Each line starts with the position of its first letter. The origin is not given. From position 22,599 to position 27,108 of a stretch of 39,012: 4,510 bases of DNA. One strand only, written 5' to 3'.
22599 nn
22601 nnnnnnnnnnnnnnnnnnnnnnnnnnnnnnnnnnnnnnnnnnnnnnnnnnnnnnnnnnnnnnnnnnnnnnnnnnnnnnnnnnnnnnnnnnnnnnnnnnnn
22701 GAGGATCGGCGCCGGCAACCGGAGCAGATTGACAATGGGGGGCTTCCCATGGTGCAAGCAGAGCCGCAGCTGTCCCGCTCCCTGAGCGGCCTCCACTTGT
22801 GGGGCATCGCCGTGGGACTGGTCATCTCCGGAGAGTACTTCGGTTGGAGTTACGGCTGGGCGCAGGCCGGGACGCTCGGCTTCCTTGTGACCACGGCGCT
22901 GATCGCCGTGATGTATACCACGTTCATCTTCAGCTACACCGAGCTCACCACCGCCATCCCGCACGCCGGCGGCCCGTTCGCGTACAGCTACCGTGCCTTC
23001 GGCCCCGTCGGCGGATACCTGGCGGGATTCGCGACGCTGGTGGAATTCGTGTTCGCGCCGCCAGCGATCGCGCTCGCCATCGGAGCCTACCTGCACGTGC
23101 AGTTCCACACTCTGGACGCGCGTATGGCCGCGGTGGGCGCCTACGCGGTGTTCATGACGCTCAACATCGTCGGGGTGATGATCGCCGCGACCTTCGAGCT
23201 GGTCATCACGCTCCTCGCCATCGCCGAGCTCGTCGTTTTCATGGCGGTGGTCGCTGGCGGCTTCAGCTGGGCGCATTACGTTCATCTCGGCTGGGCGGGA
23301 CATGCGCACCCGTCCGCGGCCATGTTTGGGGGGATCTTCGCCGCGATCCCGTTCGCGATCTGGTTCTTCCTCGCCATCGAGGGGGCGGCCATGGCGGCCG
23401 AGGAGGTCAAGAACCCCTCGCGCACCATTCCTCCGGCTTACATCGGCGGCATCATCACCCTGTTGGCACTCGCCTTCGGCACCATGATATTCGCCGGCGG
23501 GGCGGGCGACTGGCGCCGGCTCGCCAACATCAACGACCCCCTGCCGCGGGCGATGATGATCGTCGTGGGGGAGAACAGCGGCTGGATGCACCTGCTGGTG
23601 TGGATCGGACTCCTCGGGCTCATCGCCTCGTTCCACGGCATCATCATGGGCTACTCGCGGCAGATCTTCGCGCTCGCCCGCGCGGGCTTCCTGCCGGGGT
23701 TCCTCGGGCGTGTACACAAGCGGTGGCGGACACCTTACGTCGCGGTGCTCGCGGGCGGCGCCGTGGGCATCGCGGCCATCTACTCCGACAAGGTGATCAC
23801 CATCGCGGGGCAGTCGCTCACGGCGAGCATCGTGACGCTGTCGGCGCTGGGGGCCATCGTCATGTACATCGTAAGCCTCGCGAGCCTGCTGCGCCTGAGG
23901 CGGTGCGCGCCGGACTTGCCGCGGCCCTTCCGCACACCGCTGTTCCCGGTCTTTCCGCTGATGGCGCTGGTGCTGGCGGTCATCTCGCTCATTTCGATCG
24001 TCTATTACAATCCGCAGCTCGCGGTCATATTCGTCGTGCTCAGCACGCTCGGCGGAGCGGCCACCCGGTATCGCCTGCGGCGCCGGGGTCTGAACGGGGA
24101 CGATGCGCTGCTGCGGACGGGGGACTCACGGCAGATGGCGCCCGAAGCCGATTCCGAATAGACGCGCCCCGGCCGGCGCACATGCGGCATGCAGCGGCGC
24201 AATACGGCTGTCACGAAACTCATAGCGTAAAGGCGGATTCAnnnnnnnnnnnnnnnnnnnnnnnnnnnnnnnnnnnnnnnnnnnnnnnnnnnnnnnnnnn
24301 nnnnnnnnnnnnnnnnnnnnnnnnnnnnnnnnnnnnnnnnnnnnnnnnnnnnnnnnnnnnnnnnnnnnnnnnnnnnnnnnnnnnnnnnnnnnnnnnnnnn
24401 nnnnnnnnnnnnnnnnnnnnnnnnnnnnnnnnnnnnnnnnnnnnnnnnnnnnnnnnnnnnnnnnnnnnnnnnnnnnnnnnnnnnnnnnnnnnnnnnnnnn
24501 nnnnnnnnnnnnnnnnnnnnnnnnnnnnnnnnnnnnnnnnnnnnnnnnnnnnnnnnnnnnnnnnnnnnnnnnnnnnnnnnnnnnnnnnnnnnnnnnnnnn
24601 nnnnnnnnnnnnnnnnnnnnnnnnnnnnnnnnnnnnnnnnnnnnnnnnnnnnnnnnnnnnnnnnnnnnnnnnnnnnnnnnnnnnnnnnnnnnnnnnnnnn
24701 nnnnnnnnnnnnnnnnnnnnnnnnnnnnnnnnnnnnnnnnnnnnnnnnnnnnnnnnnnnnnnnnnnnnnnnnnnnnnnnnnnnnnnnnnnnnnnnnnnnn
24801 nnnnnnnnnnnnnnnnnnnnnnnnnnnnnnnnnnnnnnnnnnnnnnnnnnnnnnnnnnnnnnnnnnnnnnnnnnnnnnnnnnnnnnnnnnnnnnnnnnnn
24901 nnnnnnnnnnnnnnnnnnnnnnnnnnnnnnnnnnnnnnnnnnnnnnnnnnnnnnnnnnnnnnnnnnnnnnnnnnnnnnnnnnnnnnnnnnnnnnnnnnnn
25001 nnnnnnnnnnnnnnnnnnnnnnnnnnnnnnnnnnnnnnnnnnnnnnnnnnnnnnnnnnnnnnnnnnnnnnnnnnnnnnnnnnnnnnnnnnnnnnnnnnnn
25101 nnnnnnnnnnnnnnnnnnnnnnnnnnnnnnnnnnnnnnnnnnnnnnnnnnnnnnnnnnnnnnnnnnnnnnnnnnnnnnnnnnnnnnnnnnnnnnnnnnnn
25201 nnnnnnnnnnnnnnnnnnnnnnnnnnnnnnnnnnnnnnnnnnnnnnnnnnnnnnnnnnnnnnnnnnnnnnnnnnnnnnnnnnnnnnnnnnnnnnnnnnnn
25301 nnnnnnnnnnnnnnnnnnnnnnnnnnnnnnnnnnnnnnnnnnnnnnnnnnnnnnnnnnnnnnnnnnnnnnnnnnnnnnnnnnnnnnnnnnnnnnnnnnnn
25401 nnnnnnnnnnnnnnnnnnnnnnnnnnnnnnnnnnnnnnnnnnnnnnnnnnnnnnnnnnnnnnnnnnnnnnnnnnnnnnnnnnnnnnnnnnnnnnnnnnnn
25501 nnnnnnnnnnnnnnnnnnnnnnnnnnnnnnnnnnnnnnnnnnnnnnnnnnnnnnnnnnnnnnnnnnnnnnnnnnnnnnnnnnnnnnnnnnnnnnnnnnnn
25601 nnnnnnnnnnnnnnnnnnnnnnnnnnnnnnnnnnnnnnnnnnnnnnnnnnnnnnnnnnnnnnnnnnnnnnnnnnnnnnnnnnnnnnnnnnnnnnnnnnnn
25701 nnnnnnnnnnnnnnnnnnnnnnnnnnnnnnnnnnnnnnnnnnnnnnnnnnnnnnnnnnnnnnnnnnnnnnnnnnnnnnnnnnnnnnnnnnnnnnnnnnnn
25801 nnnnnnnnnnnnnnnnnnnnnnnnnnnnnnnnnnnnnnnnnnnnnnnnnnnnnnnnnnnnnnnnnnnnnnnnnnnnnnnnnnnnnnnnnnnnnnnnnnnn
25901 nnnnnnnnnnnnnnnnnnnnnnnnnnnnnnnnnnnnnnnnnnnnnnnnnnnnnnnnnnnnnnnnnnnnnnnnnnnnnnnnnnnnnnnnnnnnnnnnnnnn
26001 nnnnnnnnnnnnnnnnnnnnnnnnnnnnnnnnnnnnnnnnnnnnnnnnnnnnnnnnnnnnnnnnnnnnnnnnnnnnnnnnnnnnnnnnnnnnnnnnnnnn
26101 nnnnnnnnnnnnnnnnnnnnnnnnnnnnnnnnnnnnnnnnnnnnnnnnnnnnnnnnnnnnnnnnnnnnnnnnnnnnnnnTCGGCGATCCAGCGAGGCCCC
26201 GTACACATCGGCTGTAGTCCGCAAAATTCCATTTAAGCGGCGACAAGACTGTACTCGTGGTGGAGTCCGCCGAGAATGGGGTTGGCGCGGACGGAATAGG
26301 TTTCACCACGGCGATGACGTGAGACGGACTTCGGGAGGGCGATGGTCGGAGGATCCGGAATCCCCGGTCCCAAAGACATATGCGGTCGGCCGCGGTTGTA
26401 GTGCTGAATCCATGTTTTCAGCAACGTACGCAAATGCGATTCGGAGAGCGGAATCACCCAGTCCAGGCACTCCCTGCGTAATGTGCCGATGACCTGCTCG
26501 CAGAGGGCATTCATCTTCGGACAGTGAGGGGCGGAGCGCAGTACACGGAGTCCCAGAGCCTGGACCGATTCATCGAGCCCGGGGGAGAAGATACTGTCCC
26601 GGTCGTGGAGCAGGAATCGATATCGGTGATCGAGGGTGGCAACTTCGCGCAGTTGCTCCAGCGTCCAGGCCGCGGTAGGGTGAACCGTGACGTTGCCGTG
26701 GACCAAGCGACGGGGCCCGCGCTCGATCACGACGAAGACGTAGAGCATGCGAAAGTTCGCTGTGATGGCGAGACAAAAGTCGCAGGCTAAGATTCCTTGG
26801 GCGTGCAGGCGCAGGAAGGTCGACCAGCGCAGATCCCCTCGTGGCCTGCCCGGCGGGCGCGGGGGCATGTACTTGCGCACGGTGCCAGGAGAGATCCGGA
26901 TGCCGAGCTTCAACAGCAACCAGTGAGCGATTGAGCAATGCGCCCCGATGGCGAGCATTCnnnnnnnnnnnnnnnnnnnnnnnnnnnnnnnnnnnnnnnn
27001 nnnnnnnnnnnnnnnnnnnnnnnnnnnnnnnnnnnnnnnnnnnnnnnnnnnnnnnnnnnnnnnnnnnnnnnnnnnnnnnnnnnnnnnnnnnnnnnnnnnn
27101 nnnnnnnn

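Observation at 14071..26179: Nine tightly packed co-directional genes joining glpDKF to ethanolamine-type uptake/processing genes and a secreted PLC/AcpA-type phosphoesterase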

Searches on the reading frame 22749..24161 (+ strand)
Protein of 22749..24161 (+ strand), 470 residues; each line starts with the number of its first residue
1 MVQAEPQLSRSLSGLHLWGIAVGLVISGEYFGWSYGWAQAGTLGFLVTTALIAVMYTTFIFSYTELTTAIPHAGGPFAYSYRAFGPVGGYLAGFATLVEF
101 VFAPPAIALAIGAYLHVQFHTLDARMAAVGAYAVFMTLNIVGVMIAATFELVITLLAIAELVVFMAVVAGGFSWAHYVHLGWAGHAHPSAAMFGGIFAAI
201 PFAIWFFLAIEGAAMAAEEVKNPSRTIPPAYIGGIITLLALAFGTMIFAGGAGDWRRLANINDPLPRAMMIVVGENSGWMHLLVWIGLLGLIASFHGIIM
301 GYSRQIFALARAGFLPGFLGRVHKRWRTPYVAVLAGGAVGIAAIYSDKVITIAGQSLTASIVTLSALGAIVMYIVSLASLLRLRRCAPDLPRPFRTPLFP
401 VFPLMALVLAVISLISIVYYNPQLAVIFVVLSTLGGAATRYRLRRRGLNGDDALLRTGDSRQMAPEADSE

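Call 4: search_protein_families(library=pfam, proteins=[window:22749-24161:+])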
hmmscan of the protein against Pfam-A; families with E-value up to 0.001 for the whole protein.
window:22749-24161:+ (470 aa): 2 families
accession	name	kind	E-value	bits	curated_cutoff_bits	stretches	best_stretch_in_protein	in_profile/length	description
PF13520.12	AA_permease_2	-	9.9e-34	117.4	27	1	13-417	2-401/427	Amino acid permease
PF00324.27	AA_permease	-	1.5e-32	113.4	24.6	1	20-422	5-425/470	Amino acid permease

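Call 5: search_protein_families(library=ncbifam, proteins=[window:22749-24161:+])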
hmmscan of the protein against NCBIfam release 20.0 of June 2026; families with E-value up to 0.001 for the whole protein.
window:22749-24161:+ (470 aa): 24 families
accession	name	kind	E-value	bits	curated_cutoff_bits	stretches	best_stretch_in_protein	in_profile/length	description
TIGR00908.1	2A0305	equivalog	8.6e-174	578.6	381.75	1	5-432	2-420/442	ethanolamine permease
TIGR00909.1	2A0306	subfamily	4.1e-40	138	556.8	1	8-429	1-419/429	amino acid transporter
NF053761.1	BrChAATpBcaP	equivalog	1.5e-30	106.6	690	1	4-430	16-442/460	branched-chain amino acid transporter BcaP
TIGR00905.1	2A0302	subfamily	1.2e-24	87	409.05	1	9-414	6-410/473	basic amino acid/polyamine antiporter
NF008466.1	PRK11357.1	equivalog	8.4e-17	61.2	800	1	8-437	6-431/446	fructoselysine/psicoselysine transporter FrlA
TIGR00913.1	2A0310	subfamily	1.1e-15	57.3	578.7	1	10-416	2-428/480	amino acid permease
NF007929.0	PRK10644.1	equivalog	6.8e-15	54.7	574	1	43-431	44-419/445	arginine/agmatine antiporter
TIGR00911.1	2A0308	subfamily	2e-14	52.9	701.8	1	7-416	43-451/505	L-type amino acid transporter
NF008245.0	PRK11021.1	equivalog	4.1e-14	52.4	284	1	52-383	50-366/419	L-methionine/branched-chain amino acid transporter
TIGR04299.1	antiport_PotE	equivalog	9.2e-14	51.5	560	1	38-436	32-418/430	putrescine-ornithine antiporter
NF007938.0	PRK10655.1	equivalog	4.1e-13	49.3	409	1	38-389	34-379/438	putrescine-ornithine antiporter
TIGR00906.1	2A0303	subfamily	4e-12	45.3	681.7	1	4-340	25-392/602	cationic amino acid transport permease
TIGR03813.2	Gln_GABA_anti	equivalog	2.5e-10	39.9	650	1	63-401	52-401/479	glutamine/gamma-aminobutyrate antiporter GadC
NF008272.0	PRK11049.1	equivalog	4.4e-09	35.8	732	1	3-401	14-417/470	D-serine/D-alanine/glycine transporter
NF007876.0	PRK10580.1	equivalog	8.8e-09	34.7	736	1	4-423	3-424/457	proline-specific permease ProY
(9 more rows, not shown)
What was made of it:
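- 22749..24161 (+): Ethanolamine permease (Eat). TIGR00908 equivalog 579 bits, cutoff 382 (call 5).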

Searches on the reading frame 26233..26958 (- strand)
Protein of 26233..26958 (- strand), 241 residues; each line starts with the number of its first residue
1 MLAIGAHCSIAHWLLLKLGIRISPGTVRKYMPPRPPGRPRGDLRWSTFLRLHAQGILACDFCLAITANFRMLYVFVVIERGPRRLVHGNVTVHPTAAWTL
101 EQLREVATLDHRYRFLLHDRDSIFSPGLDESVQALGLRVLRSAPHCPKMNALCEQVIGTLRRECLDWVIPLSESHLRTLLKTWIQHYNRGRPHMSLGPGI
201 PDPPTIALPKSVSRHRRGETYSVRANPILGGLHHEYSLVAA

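Call 18: search_protein_families(library=pfam, proteins=[window:26233-26958:-])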
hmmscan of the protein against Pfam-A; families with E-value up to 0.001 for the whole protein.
window:26233-26958:- (241 aa): 1 family
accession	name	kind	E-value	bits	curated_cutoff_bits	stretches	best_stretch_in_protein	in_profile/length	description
PF13683.12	rve_3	-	1.9e-14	53.6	26.5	1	136-197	2-63/67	Integrase core domain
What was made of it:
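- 26233..26958 (-): IS integrase-core (rve_3) fragment marking the right boundary. Pfam rve_3 (call 18).
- Checked: Right boundary: an IS integrase-core fragment at 26233-26958 (-) (call 18).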
